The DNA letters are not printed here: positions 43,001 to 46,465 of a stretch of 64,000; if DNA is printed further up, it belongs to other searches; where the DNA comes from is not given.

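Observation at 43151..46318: Intron-less 1055-aa NRPS-like A-T-R reductase in a eukaryotic context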

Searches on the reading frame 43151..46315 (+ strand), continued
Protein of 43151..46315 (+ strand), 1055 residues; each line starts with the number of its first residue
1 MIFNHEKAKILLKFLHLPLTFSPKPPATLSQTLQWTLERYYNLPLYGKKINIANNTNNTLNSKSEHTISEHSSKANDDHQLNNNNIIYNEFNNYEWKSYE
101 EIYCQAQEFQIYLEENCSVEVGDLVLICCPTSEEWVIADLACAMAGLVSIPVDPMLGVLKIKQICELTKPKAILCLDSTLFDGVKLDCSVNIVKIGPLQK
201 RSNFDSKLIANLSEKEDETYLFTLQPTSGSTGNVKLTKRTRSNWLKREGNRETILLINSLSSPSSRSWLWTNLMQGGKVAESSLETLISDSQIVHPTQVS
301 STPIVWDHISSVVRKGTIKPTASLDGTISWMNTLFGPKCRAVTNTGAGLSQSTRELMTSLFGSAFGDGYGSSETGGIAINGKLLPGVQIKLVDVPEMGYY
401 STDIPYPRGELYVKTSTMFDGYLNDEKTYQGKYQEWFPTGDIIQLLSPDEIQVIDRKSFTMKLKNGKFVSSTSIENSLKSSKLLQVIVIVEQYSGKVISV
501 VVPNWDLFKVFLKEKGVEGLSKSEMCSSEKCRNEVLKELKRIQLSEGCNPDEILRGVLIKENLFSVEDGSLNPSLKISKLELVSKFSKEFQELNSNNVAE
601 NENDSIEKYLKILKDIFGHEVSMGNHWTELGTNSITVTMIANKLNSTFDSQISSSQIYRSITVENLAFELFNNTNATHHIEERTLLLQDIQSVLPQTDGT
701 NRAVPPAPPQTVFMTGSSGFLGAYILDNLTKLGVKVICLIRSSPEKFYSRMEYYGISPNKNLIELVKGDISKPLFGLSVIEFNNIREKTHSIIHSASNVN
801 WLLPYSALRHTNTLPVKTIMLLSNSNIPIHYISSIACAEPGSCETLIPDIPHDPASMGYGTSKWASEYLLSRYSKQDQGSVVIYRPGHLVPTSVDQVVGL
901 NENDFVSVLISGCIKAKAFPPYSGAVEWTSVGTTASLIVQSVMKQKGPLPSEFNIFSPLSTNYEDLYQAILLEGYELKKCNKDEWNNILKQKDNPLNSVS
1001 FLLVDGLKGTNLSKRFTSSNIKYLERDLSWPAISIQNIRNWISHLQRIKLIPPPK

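Call 6: find_homologous_proteins(query=window:43151-46315:+, max_evalue=1e-10)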
Query window:43151-46315:+ (1055 aa): 51 proteins with E <= 1e-10 among 8000 candidates.
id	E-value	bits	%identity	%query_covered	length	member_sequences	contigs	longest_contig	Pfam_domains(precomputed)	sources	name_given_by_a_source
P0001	0.0e+0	2393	100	100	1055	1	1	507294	PF00501.35,PF07993.19,PF01370.28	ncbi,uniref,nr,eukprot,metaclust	ncbi:predicted protein [Naegleria gruberi]|uniref:Predicted protein n=1 Tax=Naegleria gruberi TaxID=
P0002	5.2e-229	781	41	91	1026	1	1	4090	PF00550.32,PF00501.35,PF07993.19,PF01370.28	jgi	jgi:fatty acid CoA ligase FadD9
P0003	9.1e-223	760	46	82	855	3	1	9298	PF00550.32,PF00501.35,PF07993.19,PF01370.28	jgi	jgi:long-subunit acyl-CoA synthetase (AMP-forming)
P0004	8.7e-217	740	39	90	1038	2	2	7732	PF00550.32,PF00501.35,PF07993.19,PF01370.28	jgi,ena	-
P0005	7.6e-216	737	39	90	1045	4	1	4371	PF00550.32,PF00501.35,PF07993.19,PF01370.28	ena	-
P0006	2.7e-184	633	38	89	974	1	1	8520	PF00550.32,PF00501.35,PF07993.19,PF01370.28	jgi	jgi:fatty acid CoA ligase FadD9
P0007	1.8e-79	286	28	80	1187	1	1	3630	PF00550.32,PF01073.26,PF00501.35,PF07993.19,PF00569.24,PF01370.28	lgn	-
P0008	8.9e-48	181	26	79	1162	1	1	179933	PF00550.32,PF00501.35,PF07993.19,PF01370.28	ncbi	ncbi:carboxylic acid reductase [Mycolicibacterium phlei]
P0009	2.0e-47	180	24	86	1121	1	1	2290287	PF16363.12,PF01073.26,PF00501.35,PF07993.19,PF01370.28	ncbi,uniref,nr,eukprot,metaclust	ncbi:hypothetical protein PPL_02983 [Heterostelium album PN500]|uniref:Carrier domain-containing pro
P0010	4.9e-47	178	25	76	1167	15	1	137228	PF00550.32,PF00501.35,PF07993.19,PF01370.28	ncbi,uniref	ncbi:carboxylic acid reductase [Nocardia rhizosphaerihabitans]|uniref:carboxylic acid reductase n=1 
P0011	2.4e-46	176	25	75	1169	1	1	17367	PF00550.32,PF00501.35,PF07993.19,PF01370.28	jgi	jgi:fatty acid CoA ligase FadD9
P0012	1.0e-45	174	26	75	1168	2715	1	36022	PF00550.32,PF00501.35,PF07993.19,PF01370.28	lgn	-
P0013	3.3e-43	166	26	71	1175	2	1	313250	PF00550.32,PF00501.35,PF07993.19,PF01370.28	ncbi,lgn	ncbi:carboxylic acid reductase [Nocardia sp. NPDC003482]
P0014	6.4e-43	165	24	74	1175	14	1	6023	PF00550.32,PF00501.35,PF07993.19,PF01370.28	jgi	jgi:fatty acid CoA ligase FadD9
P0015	8.0e-43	164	26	73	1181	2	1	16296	PF00550.32,PF00501.35,PF07993.19,PF01370.28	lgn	-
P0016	1.1e-41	161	23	76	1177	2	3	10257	PF00550.32,PF00501.35,PF07993.19,PF01370.28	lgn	-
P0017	4.2e-41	159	24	74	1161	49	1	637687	PF00550.32,PF00501.35,PF07993.19,PF01370.28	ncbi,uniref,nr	ncbi:carboxylic acid reductase [Nocardia cyriacigeorgica]|uniref:carboxylic acid reductase n=1 Tax=N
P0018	3.4e-40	156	25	83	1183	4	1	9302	PF00550.32,PF00501.35,PF07993.19,PF01370.28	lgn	-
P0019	3.7e-40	156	24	73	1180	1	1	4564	PF00550.32,PF00501.35,PF07993.19,PF01370.28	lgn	-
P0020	5.8e-40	155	24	74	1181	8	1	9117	PF00550.32,PF00501.35,PF07993.19,PF01370.28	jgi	jgi:fatty acid CoA ligase FadD9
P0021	1.3e-39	154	23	75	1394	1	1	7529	PF08659.17,PF00550.32,PF13561.13,PF00501.35,PF07993.19,PF00106.32,PF01370.28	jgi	jgi:fatty acid CoA ligase FadD9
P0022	2.5e-39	153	24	76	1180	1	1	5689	PF00550.32,PF00501.35,PF07993.19,PF01370.28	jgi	jgi:fatty acid CoA ligase FadD9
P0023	7.3e-39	151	24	82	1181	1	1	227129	PF00550.32,PF00501.35,PF07993.19,PF01370.28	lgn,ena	-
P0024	7.9e-39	151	24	75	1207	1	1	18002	PF00550.32,PF00501.35,PF07993.19,PF01370.28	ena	-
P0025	5.1e-38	149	24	75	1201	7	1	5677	PF00550.32,PF00501.35,PF07993.19,PF01370.28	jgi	jgi:fatty acid CoA ligase FadD9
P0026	8.1e-38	148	23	74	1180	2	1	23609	PF00550.32,PF00501.35,PF07993.19,PF01370.28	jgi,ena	-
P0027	2.3e-37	146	26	60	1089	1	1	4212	PF00550.32,PF00501.35,PF07993.19,PF01370.28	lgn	-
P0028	1.9e-36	143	24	88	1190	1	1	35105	PF00550.32,PF00501.35,PF07993.19,PF01370.28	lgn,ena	-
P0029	5.2e-35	139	26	66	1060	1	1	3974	PF00550.32,PF00501.35,PF07993.19,PF01370.28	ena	-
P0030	2.6e-34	136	24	74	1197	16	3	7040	PF00550.32,PF00501.35,PF07993.19,PF01370.28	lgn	-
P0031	1.3e-33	134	25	64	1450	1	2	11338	PF00668.26,PF02719.22,PF00550.32,PF01073.26,PF00501.35,PF13193.13,PF07993.19,PF01370.28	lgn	-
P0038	4.9e-27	112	22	64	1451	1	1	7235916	PF00668.26,PF02719.22,PF00550.32,PF01073.26,PF00501.35,PF13193.13,PF07993.19,PF01370.28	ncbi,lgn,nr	ncbi:amino acid adenylation domain-containing protein [Calothrix sp. NIES-4101]|nr:amino acid adenyl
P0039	9.1e-23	98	22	79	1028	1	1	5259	PF16363.12,PF00550.32,PF00501.35,PF07993.19,PF01370.28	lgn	-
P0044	9.7e-20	88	23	73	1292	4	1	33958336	PF08659.17,PF04321.24,PF02719.22,PF00550.32,PF13561.13,PF01073.26,PF00501.35,PF13193.13,PF07993.19,PF00106.32,PF01370.28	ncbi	ncbi:hypothetical protein ACROYT_G018144 [Oculina patagonica]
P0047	3.8e-16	76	25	31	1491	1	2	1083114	PF00668.26,PF00550.32,PF01073.26,PF00501.35,PF07993.19,PF01370.28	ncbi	ncbi:hypothetical protein JCM10213_000122 [Rhodosporidiobolus nylandii]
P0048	4.2e-14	69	23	60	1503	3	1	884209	PF00668.26,PF00550.32,PF01073.26,PF00501.35,PF07993.19,PF01370.28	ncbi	ncbi:large subunit of alpha-aminoadipate reductase [Rhodotorula toruloides]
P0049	1.4e-13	68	22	40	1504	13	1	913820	PF00668.26,PF00550.32,PF01073.26,PF00501.35,PF07993.19,PF01370.28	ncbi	ncbi:large subunit of alpha-aminoadipate reductase [Rhodotorula toruloides]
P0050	1.3e-11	61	24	31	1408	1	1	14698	PF00668.26,PF02719.22,PF00550.32,PF01073.26,PF00501.35,PF07993.19,PF01370.28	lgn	-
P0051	6.2e-11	59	25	55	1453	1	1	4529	PF00668.26,PF00550.32,PF01073.26,PF00501.35,PF07993.19,PF01370.28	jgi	jgi:amino acid adenylation domain-containing protein/thioester reductase-like protein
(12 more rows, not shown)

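Call 8: find_encoding_contigs(protein=P0003, flank=6000, max_places=3)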
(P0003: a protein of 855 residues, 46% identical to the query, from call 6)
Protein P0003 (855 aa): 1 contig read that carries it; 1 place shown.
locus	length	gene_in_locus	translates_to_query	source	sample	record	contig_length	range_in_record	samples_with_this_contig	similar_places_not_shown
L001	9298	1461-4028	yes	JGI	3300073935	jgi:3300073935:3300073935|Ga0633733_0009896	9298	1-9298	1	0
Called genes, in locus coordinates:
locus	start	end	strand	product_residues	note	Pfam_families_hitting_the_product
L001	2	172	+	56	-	?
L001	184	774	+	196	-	PF19568:Spore_III_AA (weak)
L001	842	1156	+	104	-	-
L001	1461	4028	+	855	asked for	PF00501:AMP-binding, PF00550:PP-binding, PF01370:Epimerase, PF07993:NAD_binding_4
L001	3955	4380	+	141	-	-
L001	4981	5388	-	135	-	PF00071:Ras, PF00025:Arf (weak)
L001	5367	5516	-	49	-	-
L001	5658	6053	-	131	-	PF00071:Ras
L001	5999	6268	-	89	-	PF00071:Ras (weak)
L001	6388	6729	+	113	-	PF01138:RNase_PH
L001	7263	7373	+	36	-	-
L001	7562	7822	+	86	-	PF24981:Beta-prop_ATRN-LZTR1 (weak), PF13415:Beta-prop_FBX42 (faint), PF24681:Kelch_KLHDC2_KLHL20_DRC7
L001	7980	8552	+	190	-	PF13854:Kelch_HCF, PF24681:Kelch_KLHDC2_KLHL20_DRC7, PF24981:Beta-prop_ATRN-LZTR1, PF25210:Kelch_FKB95 (weak), PF01344:Kelch_1 (weak), PF13415:Beta-prop_FBX42, PF13418:Beta-prop_TYW4 (weak), PF01344:Kelch_1, +4 more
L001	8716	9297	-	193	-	?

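Call 9: find_encoding_contigs(protein=P0004, flank=6000, max_places=3)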
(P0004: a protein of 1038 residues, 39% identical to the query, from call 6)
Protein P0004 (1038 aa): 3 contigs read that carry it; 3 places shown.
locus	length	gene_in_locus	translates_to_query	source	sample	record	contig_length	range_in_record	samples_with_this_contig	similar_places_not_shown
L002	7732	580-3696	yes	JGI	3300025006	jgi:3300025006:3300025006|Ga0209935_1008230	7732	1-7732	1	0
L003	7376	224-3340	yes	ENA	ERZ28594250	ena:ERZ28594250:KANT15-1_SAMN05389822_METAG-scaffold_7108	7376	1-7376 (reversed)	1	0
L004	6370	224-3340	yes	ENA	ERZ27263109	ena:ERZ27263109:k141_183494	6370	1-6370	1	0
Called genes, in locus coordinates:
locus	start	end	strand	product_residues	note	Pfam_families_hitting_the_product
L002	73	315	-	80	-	-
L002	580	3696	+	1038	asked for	PF00501:AMP-binding, PF00550:PP-binding, PF01370:Epimerase, PF07993:NAD_binding_4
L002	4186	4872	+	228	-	-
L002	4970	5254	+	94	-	-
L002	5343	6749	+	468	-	-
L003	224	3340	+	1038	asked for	PF00501:AMP-binding, PF00550:PP-binding, PF01370:Epimerase, PF07993:NAD_binding_4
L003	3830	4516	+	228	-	-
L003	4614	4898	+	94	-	-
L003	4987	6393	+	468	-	-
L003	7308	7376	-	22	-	?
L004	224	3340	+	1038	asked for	PF00501:AMP-binding, PF00550:PP-binding, PF01370:Epimerase, PF07993:NAD_binding_4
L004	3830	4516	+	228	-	-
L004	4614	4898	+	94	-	-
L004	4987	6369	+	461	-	?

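Call 10: find_encoding_contigs(protein=P0006, flank=6000, max_places=3)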
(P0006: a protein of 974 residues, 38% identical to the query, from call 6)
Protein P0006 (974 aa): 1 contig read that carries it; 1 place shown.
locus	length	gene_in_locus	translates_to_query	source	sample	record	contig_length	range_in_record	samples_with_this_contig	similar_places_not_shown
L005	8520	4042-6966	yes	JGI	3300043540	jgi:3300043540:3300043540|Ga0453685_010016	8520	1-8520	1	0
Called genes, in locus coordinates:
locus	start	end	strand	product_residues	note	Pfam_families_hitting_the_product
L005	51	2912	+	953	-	-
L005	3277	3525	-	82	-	-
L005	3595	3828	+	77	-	-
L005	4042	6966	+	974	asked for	PF00501:AMP-binding, PF00550:PP-binding (faint), PF01370:Epimerase, PF07993:NAD_binding_4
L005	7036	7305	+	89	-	-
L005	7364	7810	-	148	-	-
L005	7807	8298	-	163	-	-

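Call 28: find_encoding_contigs(protein=P0002, flank=6000, max_places=3)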
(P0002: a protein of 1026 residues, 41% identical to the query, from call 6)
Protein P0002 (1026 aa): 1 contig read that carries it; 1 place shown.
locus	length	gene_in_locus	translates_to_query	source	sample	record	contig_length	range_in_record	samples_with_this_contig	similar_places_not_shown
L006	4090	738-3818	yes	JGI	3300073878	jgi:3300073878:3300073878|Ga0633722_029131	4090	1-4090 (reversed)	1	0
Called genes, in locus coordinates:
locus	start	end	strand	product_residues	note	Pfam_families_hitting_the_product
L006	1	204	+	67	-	?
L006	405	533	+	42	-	-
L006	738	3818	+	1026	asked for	PF00501:AMP-binding, PF00550:PP-binding, PF01370:Epimerase, PF07993:NAD_binding_4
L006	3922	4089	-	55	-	?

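Call 29: find_encoding_contigs(protein=P0007, flank=6000, max_places=3)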
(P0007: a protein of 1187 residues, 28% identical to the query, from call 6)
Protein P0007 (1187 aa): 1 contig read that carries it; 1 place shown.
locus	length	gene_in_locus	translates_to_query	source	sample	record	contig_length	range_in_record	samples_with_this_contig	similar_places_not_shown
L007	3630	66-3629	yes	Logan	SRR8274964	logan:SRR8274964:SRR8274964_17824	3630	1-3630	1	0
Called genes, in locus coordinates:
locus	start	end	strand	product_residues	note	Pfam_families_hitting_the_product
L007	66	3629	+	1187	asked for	PF00569:ZZ (weak), PF00501:AMP-binding, PF00550:PP-binding, PF01073:3Beta_HSD, PF01370:Epimerase, PF07993:NAD_binding_4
